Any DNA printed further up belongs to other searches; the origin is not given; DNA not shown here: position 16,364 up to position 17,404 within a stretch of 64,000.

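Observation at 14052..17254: Fur-family regulator leads a 'metallo-mystery pair' operon (MbnP-like four-Cys protein + MbnH-like di-haem peroxidase + lipoprotein)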

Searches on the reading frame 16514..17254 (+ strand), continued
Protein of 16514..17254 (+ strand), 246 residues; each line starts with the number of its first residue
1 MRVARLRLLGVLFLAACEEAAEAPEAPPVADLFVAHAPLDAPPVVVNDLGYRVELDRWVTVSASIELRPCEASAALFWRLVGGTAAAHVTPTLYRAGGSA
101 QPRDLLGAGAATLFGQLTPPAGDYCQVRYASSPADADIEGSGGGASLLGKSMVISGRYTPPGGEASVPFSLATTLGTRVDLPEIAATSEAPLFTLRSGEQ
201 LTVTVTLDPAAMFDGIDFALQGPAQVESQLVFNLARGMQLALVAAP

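Call 59: fold_search(model_id=the predicted structure, library=pdb)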
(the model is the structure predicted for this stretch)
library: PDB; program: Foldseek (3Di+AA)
matches with E <= 10: 381; with E <= 0.001: 0
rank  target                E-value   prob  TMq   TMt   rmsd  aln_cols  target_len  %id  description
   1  4gpv_B                2.4e-03  0.69  0.23  0.18  11.7       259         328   12  Crystal structure of a putative cell adhesion protein (BACEGG_00536) from Bacteroides eggerthii DSM 20697 at 1.67 A re (released 2012-09-19)
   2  4gpv_A                3.6e-03  0.80  0.23  0.19  13.2       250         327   13  Crystal structure of a putative cell adhesion protein (BACEGG_00536) from Bacteroides eggerthii DSM 20697 at 1.67 A re (released 2012-09-19)
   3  7l6g_A                5.3e-03  0.93  0.37  0.33   8.7       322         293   10  MbnP from Methylosinus trichosporium (released 2021-05-26)
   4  7l6g_E                6.7e-03  0.91  0.37  0.32   9.3       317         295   13  MbnP from Methylosinus trichosporium (released 2021-05-26)
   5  7l6g_C                1.6e-02  0.89  0.38  0.34   8.8       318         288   11  MbnP from Methylosinus trichosporium (released 2021-05-26)
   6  7l6g_D                2.1e-02  0.69  0.33  0.30   9.4       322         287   11  MbnP from Methylosinus trichosporium (released 2021-05-26)
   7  6jzj                  2.3e-02  0.30  0.23  0.18  11.7       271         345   11  Structure of FimA type-2 (FimA2) prepilin of the type V major fimbrium (released 2020-04-15)
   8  7l6g_B                6.7e-02  0.57  0.36  0.32   8.9       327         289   11  MbnP from Methylosinus trichosporium (released 2021-05-26)
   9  7l6g_F                6.7e-02  0.44  0.33  0.29   9.9       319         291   12  MbnP from Methylosinus trichosporium (released 2021-05-26)
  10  6jzk_B                7.1e-02  0.18  0.22  0.18  11.6       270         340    8  Structure of FimA type-1 (FimA1) prepilin of the type V major fimbrium (released 2020-04-15)
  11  3liu_A                1.3e-01  0.12  0.21  0.16  11.8       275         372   10  Crystal structure of Putative cell adhesion protein (YP_001304840.1) from Parabacteroides distasonis ATCC 8503 at 2.05 (released 2010-02-09)
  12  3liu_B                1.9e-01  0.13  0.21  0.16  11.1       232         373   12  Crystal structure of Putative cell adhesion protein (YP_001304840.1) from Parabacteroides distasonis ATCC 8503 at 2.05 (released 2010-02-09)
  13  4bhu_C                2.5e-01  0.06  0.13  0.21  19.3       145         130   16  Crystal structure of BslA - A bacterial hydrophobin (released 2013-08-14)
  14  4bhu_B                3.1e-01  0.05  0.12  0.19  19.4       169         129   16  Crystal structure of BslA - A bacterial hydrophobin (released 2013-08-14)
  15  4fyq_A                3.7e-01  0.02  0.10  0.04  19.8       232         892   11  Human aminopeptidase N (CD13) (released 2012-09-05)
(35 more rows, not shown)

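Call 97: search_dna_similar(query=window:16514-17254:+, collection=plasmids, mode=protein, max_evalue=0.001, max_rows=20)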
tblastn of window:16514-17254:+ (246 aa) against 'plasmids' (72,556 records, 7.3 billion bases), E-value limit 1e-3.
No match.

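Call 98: search_dna_similar(query=P0015, collection=plasmids, mode=protein, max_evalue=0.001, max_rows=20)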
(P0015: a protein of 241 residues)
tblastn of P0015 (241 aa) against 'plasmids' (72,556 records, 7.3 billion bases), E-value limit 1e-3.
No match.

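Call 100: search_protein_families(library=pfam, proteins=[P0052, P0132, P0129, P0041, P0123, P0159, P0064, P0061, P0120, P0042], max_evalue=0.01)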
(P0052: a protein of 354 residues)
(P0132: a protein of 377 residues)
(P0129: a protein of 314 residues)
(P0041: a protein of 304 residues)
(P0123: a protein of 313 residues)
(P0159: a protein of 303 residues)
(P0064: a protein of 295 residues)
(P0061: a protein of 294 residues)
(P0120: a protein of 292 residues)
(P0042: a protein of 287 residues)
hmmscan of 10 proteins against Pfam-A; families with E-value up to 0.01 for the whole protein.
P0052 (354 aa): 0 families

P0132 (377 aa): 0 families

P0129 (314 aa): 0 families

P0041 (304 aa): 0 families

P0123 (313 aa): 0 families

P0159 (303 aa): 0 families

P0064 (295 aa): 0 families

P0061 (294 aa): 0 families

P0120 (292 aa): 0 families

P0042 (287 aa): 0 families
